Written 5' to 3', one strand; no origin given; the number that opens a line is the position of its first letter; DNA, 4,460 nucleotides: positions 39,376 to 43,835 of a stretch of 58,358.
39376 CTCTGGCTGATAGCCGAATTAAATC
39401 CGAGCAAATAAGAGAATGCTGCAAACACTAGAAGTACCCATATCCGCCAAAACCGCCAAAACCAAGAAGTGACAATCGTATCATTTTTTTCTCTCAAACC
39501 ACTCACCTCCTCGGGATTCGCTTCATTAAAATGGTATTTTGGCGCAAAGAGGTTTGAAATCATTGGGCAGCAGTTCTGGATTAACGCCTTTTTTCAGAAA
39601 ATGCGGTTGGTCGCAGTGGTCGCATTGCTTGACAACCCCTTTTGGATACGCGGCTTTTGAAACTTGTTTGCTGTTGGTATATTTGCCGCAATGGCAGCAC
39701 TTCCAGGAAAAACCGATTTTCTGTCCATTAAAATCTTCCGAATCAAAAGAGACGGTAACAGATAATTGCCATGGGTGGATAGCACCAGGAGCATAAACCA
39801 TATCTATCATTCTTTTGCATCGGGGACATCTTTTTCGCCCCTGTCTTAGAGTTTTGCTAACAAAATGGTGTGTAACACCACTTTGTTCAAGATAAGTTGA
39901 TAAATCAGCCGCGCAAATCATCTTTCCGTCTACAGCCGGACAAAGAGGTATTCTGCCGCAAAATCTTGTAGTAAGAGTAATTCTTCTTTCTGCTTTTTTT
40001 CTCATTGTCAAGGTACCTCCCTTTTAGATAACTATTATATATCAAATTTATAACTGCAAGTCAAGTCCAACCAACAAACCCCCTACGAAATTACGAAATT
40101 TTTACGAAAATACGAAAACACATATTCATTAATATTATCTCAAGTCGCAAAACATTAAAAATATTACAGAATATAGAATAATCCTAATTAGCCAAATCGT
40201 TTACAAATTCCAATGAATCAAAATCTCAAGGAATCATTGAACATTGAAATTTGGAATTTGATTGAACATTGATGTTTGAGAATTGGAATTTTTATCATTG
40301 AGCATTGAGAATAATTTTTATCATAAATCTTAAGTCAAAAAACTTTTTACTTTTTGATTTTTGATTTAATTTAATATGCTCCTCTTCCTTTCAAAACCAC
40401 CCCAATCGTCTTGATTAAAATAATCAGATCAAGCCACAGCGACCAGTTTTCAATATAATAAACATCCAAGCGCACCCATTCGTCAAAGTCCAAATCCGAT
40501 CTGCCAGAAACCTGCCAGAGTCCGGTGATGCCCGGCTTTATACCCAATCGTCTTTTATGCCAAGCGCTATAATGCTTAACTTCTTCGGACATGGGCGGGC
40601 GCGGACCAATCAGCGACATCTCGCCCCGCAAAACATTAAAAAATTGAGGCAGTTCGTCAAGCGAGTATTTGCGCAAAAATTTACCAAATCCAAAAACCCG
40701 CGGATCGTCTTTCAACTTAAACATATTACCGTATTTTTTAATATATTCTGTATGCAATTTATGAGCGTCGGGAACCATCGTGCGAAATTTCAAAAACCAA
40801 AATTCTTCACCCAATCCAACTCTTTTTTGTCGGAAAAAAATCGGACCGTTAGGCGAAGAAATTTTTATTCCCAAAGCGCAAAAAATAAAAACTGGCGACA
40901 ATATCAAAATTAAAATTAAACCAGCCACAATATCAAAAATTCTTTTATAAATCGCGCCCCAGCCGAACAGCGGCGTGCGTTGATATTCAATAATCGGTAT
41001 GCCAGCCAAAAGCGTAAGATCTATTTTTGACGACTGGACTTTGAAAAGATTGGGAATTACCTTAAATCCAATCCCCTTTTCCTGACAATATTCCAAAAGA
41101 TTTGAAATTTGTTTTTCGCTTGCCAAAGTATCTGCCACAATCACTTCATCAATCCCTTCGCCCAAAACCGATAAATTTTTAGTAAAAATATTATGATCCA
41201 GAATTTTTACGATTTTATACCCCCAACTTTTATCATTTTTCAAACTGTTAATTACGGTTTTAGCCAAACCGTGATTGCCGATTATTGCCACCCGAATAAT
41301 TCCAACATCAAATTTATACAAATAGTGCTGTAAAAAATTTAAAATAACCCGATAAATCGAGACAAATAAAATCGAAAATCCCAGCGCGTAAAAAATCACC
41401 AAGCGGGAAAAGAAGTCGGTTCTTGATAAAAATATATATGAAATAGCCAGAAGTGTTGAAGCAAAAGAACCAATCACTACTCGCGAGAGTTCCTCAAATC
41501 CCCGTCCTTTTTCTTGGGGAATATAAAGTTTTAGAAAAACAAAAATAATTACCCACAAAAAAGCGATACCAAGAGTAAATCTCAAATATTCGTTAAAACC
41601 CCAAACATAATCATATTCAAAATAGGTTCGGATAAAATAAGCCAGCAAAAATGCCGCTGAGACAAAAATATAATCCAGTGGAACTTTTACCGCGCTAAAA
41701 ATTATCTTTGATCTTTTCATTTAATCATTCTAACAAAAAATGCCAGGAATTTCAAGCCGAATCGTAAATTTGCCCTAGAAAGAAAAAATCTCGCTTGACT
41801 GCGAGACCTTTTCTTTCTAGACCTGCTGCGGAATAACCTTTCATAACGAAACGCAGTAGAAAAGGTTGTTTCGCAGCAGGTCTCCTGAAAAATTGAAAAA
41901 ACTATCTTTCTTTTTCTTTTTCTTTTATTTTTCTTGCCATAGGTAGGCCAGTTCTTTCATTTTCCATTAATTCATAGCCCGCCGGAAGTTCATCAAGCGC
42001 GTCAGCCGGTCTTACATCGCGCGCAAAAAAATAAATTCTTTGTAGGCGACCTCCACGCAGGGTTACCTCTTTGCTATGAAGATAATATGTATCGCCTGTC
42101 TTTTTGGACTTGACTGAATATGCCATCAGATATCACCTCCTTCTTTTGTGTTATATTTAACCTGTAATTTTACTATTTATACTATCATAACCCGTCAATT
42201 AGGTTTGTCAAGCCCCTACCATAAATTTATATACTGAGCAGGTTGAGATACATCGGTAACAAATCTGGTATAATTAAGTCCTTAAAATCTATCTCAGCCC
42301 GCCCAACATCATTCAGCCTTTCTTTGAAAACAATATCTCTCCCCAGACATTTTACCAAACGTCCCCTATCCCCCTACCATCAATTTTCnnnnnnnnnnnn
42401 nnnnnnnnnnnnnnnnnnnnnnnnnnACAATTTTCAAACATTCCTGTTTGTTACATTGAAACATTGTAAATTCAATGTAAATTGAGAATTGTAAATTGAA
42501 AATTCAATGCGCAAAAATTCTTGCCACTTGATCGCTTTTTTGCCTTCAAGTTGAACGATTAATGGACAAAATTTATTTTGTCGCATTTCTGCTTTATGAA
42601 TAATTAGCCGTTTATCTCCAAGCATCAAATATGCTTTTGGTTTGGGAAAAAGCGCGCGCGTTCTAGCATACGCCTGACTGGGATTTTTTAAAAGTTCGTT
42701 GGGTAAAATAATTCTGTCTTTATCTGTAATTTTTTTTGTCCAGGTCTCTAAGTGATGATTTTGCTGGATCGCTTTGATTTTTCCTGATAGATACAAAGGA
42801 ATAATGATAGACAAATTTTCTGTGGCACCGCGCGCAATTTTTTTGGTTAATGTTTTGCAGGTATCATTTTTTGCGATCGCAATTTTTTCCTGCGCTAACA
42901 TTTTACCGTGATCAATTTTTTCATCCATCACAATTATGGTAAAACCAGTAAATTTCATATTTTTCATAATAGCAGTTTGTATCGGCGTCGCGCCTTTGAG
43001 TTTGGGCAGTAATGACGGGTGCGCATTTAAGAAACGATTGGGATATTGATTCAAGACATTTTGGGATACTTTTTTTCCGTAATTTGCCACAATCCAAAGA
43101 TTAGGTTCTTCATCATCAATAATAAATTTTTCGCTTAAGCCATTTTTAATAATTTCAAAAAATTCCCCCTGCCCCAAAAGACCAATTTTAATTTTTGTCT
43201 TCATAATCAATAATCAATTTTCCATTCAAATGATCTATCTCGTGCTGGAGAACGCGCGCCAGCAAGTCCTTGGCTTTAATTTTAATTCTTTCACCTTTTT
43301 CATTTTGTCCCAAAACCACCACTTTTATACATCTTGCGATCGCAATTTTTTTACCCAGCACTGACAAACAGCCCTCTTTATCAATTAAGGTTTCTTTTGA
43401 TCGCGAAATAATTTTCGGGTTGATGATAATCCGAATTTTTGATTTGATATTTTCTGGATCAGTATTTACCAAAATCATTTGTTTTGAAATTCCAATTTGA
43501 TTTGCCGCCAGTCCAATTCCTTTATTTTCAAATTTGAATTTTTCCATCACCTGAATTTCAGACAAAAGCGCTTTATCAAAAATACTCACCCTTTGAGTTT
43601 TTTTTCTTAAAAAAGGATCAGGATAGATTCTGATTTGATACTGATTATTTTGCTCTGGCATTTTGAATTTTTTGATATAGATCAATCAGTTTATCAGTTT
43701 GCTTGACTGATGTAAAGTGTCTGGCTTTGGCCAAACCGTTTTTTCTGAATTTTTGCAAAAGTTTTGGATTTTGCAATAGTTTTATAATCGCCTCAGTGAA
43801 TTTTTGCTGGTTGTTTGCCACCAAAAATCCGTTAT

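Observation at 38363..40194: Self-contained orphan operon: two paralogous Cys-rich zinc-ribbon proteins, a Trp/Arg-rich membrane protein with LysM-like end, and micro-ORFs, wedged between two envelope sugar-transferase genes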

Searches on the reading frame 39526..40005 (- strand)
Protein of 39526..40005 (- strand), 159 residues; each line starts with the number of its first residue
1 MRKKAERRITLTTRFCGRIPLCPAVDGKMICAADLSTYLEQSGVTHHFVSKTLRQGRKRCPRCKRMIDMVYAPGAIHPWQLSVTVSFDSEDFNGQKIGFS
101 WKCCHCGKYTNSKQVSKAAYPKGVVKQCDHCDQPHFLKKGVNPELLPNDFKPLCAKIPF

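Call 3: search_protein_families(library=pfam, proteins=[window:39526-40005:-], max_evalue=1)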
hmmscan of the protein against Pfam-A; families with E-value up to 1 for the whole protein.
window:39526-40005:- (159 aa): 3 families
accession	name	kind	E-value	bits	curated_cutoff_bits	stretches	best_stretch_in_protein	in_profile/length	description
PF05180.17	zf-DNL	-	7e-05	23.1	27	1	100-137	3-40/64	DNL zinc finger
PF20120.5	DUF6510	-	0.44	10.9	26.4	1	100-133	26-59/86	Family of unknown function (DUF6510)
PF24460.1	DUF7575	-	0.81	9.6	28.5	0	57-68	3-14/28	Domain of unknown function (DUF7575)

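Call 4: search_protein_families(library=phrogs, proteins=[window:39526-40005:-], max_evalue=1)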
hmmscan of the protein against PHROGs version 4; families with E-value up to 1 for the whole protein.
window:39526-40005:- (159 aa): 4 families
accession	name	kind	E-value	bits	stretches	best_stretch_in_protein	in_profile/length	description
phrog_1305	-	DNA, RNA and nucleotide metabolism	0.0039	17.6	1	96-143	12-67/226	DNA binding protein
phrog_25523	-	transcription regulation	0.067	14.3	1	60-131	75-148/166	anti-termination protein Q-like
phrog_35899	-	unknown function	0.098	13.8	1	97-142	2-44/112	-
phrog_13819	-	DNA, RNA and nucleotide metabolism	0.16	12.9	1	58-72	24-38/62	gpCom control of modification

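Call 10: find_homologous_proteins(query=window:39526-40005:-, max_evalue=0.01)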
Query window:39526-40005:- (159 aa): 1 proteins with E <= 0.01 among 5 candidates.
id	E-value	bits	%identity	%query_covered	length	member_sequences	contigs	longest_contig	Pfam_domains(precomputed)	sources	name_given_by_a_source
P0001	7.5e-109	379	100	100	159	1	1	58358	-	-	-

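Call 13: search_protein_families(library=padloc, proteins=[window:39526-40005:-], max_evalue=1)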
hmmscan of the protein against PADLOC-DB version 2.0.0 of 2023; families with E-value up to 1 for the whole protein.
window:39526-40005:- (159 aa): 1 family
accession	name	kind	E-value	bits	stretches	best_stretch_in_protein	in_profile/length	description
PDLC00037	DruE3|DruE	-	0.061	8.9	1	92-138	1366-1406/2055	SNF2 family N-terminal domain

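Call 14: search_protein_families(library=ncbifam, proteins=[window:39526-40005:-], max_evalue=1)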
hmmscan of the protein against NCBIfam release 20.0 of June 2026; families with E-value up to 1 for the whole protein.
window:39526-40005:- (159 aa): 1 family
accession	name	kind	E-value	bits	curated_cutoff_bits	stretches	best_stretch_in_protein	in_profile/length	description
NF045645.1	DVU_1557_fam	equivalog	0.42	10.8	60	0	35-66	8-39/60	DVU_1557 family redox protein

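Call 23: search_solved_structures(query=window:39526-40005:-, max_evalue=10, show_alignments=3)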
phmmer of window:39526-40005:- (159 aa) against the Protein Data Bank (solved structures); distinct sequences matched with E-value up to 10: 3.
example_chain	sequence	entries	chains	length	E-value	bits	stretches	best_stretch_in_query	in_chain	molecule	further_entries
2e2z_A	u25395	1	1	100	0.19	14.5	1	97-137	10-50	Tim15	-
2pz0_A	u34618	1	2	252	0.4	13.4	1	18-85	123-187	Glycerophosphoryl diester phosphodiesterase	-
4v8p_AT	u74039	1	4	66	0.47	13.2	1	109-149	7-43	RPL29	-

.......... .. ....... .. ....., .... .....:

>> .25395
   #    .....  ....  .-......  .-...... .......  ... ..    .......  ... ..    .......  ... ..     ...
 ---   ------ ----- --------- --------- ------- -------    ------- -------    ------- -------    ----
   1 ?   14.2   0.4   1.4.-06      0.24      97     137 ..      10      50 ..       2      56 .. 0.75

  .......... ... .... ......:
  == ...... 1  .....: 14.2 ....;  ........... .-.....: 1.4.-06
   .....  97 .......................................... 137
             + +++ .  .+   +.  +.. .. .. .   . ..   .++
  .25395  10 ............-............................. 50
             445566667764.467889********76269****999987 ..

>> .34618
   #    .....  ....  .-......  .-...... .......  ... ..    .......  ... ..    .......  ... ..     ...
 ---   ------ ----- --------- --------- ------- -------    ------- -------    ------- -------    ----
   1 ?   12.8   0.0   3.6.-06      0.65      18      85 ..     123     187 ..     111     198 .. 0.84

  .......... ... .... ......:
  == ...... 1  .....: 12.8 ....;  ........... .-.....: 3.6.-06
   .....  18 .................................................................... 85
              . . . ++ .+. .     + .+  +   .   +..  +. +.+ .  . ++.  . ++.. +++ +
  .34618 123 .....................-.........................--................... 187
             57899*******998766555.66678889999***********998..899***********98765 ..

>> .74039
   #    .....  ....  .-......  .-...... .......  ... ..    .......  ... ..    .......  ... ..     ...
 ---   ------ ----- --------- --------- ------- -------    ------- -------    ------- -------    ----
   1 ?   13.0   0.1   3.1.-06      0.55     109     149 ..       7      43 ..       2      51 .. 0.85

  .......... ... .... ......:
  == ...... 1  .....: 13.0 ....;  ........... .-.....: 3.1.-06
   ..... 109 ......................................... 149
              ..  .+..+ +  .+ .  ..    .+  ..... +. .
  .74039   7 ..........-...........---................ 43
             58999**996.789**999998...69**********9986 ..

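Call 40: find_encoding_contigs(protein=P0001, flank=3000, max_places=5)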
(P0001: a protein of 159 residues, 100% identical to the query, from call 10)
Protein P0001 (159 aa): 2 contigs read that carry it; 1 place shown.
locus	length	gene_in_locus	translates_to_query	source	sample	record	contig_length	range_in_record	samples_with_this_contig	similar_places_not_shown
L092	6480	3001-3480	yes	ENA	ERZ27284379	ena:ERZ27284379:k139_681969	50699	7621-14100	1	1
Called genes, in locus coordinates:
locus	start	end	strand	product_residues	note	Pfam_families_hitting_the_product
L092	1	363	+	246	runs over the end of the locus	PF00551:Formyl_trans_N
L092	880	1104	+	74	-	-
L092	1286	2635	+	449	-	PF13727:CoA_binding_3 (weak), PF02397:Bac_transf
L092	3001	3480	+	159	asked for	-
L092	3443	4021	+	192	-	-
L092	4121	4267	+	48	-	-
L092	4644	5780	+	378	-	PF13439:Glyco_transf_4, PF20706:GT4-conflict (weak), PF00534:Glycos_transf_1, PF13692:Glyco_trans_1_4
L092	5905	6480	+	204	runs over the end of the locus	-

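Call 46: find_homologous_proteins(query=A1, max_evalue=10)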
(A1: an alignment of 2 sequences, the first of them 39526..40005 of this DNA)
Query A1 (2 sequences) (159 aa, profile of the alignment): 1 proteins with E <= 10 among 17 candidates.
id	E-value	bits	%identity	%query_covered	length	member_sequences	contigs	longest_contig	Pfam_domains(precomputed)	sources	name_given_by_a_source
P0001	2.7e-100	351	100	100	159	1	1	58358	-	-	-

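Call 48: search_dna_similar(query=window:39526-40005:-, collection=phages, mode=protein, max_evalue=1, max_rows=10)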
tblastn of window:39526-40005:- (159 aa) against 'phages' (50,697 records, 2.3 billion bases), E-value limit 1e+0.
Records with a match: 1; places in all: 1; records where one place covers at least 80% of the query: 0.
Best place of each record, by identity: <60% 1.
By first word of the organism name: Shigella 1.
By host as written in the record: Shigella sp. 1.
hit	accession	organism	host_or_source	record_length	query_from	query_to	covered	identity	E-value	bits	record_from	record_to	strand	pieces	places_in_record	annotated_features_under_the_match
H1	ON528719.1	Shigella phage ESh6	Shigella sp.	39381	46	95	31%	32.7%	1e-1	38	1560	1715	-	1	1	class II holin | tail fiber protein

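Call 55: predict_structure(protein=window:39526-40005:-)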
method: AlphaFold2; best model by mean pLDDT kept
length: 159 residues; sequences in the alignment: 1
mean_pLDDT: 38.6   pTM: 0.28
mean pLDDT of the five models: 38.6, 35.3, 35.2, 33.4, 30.4
residues with pLDDT >= 90: 0; 70-90: 0; 50-70: 19; < 50: 140
segments of 3 or more residues with pLDDT < 50: 1-79, 81-99, 111-125, 134-159
pLDDT, mean of each block of 10 residues (from residue 1): 37 34 32 37 33 33 39 40 47 47 53 37 47 44 32 26
secondary structure, 60 per line:
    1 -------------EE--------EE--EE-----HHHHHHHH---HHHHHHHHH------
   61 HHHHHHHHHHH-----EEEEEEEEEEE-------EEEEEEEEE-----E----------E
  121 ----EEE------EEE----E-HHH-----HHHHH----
elements in order: H35-42 H46-54 H61-71 E77-87 E95-103 E125-127 E134-136 H151-155

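Call 71: find_related_loci(query=window:39526-40005:-, collection=viral_contigs, flank=5000)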
Query window:39526-40005:- (159 aa) in viral_contigs; peptide patterns used: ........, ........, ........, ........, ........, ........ (x = any residue, [..] = any of these).
4 stretches matched a pattern, but none encodes a relative of the query by tblastn (E <= 1e-3).

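Call 73: search_dna_similar(query=window:39526-40005:-, collection=plasmids, mode=protein, max_evalue=1, max_rows=8)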
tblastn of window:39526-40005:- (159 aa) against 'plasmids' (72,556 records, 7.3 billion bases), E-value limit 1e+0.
No match.

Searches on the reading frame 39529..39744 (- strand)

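Call 25: search_protein_families(library=pfam, proteins=[window:39529-39744:-], max_evalue=10)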
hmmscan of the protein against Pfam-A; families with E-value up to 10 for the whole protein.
seq(72 aa): 4 families
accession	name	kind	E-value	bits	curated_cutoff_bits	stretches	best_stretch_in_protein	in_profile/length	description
PF05180.17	zf-DNL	-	9.1e-06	26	27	1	13-50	3-40/64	DNL zinc finger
PF20120.5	DUF6510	-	0.051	13.9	26.4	1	13-46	26-59/86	Family of unknown function (DUF6510)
PF05876.18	GpA_ATPase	-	0.062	13.4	25.6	1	7-46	188-231/247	Phage terminase large subunit gpA, ATPase domain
PF01155.25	HypA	-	0.59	10.6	28.9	1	8-48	65-96/112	Hydrogenase/urease nickel incorporation, metallochaperone, hypA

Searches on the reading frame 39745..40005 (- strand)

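Call 25: search_protein_families(library=pfam, proteins=[window:39745-40005:-], max_evalue=10)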
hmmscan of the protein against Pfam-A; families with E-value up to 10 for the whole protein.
seq(87 aa): 2 families
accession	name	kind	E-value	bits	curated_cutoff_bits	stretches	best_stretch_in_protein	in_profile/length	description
PF18551.6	TackOD1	-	0.077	13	32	1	6-67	61-134/188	Thaumarchaeal output domain 1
PF19108.5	DUF5795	-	0.12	12.9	27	1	25-75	7-55/74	Family of unknown function (DUF5795)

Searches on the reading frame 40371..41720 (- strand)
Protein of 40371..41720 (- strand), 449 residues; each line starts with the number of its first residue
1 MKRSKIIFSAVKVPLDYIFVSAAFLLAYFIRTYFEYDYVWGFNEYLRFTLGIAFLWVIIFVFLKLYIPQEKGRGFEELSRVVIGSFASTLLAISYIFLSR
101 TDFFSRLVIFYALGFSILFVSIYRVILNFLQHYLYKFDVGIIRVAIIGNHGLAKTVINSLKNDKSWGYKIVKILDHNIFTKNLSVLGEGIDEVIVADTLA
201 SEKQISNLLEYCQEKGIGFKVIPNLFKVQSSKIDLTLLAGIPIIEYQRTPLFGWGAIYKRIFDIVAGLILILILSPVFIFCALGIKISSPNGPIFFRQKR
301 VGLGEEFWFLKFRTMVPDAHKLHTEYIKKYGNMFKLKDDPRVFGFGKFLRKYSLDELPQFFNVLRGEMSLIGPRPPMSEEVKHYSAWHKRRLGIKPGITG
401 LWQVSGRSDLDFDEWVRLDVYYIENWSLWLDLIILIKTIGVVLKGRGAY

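Call 15: search_protein_families(library=pfam, proteins=[window:40371-41720:-], max_evalue=0.001)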
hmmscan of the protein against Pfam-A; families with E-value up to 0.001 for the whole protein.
window:40371-41720:- (449 aa): 2 families
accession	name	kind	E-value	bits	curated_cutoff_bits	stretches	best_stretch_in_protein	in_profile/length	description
PF02397.22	Bac_transf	-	8.1e-68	227.9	27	1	259-444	1-179/179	Bacterial sugar transferase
PF13727.12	CoA_binding_3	-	3e-08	34.3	25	1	74-178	14-114/175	CoA-binding domain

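Call 34: find_related_loci(query=window:40371-41720:-, collection=metagenome_contigs, flank=6000)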
Query window:40371-41720:- (449 aa) in metagenome_contigs; peptide patterns used: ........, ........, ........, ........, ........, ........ (x = any residue, [..] = any of these).
600 stretches matched a pattern (row limit reached: there are more); 477 encode a relative of the query (tblastn E <= 1e-3); the best 80 are kept; 80 distinct loci.
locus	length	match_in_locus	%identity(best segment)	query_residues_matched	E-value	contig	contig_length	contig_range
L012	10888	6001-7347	70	1-449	0e+0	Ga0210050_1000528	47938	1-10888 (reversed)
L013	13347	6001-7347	69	1-449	0e+0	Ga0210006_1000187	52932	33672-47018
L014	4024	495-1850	52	1-449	2e-154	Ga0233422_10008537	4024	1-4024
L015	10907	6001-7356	52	1-449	1e-148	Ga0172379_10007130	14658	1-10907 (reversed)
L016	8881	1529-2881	50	1-449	5e-146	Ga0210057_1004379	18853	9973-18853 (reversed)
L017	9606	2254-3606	50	1-449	5e-146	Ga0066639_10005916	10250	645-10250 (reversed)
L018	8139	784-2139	50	1-449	7e-145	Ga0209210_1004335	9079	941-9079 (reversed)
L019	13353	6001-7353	49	1-449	5e-144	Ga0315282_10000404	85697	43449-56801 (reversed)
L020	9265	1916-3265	48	1-449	2e-140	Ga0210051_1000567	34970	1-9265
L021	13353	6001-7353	49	1-449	3e-140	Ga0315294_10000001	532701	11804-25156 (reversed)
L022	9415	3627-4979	49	1-449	3e-140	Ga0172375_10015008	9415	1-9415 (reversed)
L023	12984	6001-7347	50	2-448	2e-138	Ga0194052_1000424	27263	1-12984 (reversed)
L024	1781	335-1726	49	2-449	3e-149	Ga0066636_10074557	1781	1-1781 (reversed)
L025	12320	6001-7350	49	1-449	7e-138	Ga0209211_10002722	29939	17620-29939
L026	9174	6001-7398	47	1-449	3e-136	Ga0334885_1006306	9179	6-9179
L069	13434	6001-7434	40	1-448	2e-95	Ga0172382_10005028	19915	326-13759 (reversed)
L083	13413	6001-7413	38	1-446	2e-92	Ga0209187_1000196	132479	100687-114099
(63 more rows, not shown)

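Call 59: search_protein_families(library=pfam, proteins=[L018:2207-2893:+, L021:7442-8122:+, L069:7443-8246:+, L083:7473-7817:+], max_evalue=0.01)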
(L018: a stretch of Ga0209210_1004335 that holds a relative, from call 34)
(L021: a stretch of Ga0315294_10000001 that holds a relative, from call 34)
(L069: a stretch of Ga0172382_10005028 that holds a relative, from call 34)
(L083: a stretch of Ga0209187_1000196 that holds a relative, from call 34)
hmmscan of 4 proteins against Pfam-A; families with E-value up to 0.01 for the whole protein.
L018:2207-2893:+ (228 aa): 1 family
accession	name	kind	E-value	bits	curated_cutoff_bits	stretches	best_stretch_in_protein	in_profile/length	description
PF01797.21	Y1_Tnp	-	9.1e-09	35.9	23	1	80-158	37-120/121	Transposase IS200 like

L021:7442-8122:+ (226 aa): 1 family
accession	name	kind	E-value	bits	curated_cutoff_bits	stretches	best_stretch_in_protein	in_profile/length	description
PF01797.21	Y1_Tnp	-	2.3e-09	37.8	23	1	71-153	34-121/121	Transposase IS200 like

L069:7443-8246:+ (267 aa): 4 families
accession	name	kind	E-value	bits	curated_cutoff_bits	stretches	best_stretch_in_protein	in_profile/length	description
PF00588.24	SpoU_methylase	-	4.5e-36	124.5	29.7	1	116-255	2-142/142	SpoU rRNA Methylase family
PF22435.1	MRM3-like_sub_bind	-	1.5e-17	64.2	27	1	9-97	1-84/84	MRM3-like substrate binding domain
PF08032.17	SpoU_sub_bind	-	0.00022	21.9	22.8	1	35-101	4-72/76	RNA 2'-O ribose methyltransferase substrate binding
PF22655.1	SpoU_sub_bind_like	-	0.0051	17.7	27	0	18-55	10-47/90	SpoU L30e-like domain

L083:7473-7817:+ (114 aa): 1 family
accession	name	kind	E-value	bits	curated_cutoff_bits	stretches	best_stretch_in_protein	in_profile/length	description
PF04020.18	Phage_holin_4_2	-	3e-28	98.9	28.8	1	1-105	1-105/105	Mycobacterial 4 TMS phage holin, superfamily IV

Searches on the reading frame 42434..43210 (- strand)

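Call 15: search_protein_families(library=pfam, proteins=[window:42434-43210:-], max_evalue=0.001)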
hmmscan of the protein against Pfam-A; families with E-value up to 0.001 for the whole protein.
window:42434-43210:- (258 aa): 2 families
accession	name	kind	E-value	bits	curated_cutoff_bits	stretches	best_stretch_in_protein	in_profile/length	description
PF00551.24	Formyl_trans_N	-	1.7e-27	96.8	26.1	1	32-130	76-174/181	Formyl transferase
PF02911.23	Formyl_trans_C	-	0.00012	22.6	21.1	0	178-213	16-51/100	Formyl transferase, C-terminal domain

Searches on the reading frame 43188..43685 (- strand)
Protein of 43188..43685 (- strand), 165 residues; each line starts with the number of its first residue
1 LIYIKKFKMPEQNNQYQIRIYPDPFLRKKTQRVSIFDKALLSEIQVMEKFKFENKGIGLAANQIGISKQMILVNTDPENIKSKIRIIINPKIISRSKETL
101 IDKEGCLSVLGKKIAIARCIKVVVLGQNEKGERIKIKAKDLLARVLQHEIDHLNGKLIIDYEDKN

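Call 15: search_protein_families(library=pfam, proteins=[window:43188-43685:-], max_evalue=0.001)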
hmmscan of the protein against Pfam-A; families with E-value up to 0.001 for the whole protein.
window:43188-43685:- (165 aa): 1 family
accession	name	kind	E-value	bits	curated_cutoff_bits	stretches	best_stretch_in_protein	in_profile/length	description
PF01327.26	Pep_deformylase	-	1.3e-43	148.7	22.8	1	17-161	3-149/156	Polypeptide deformylase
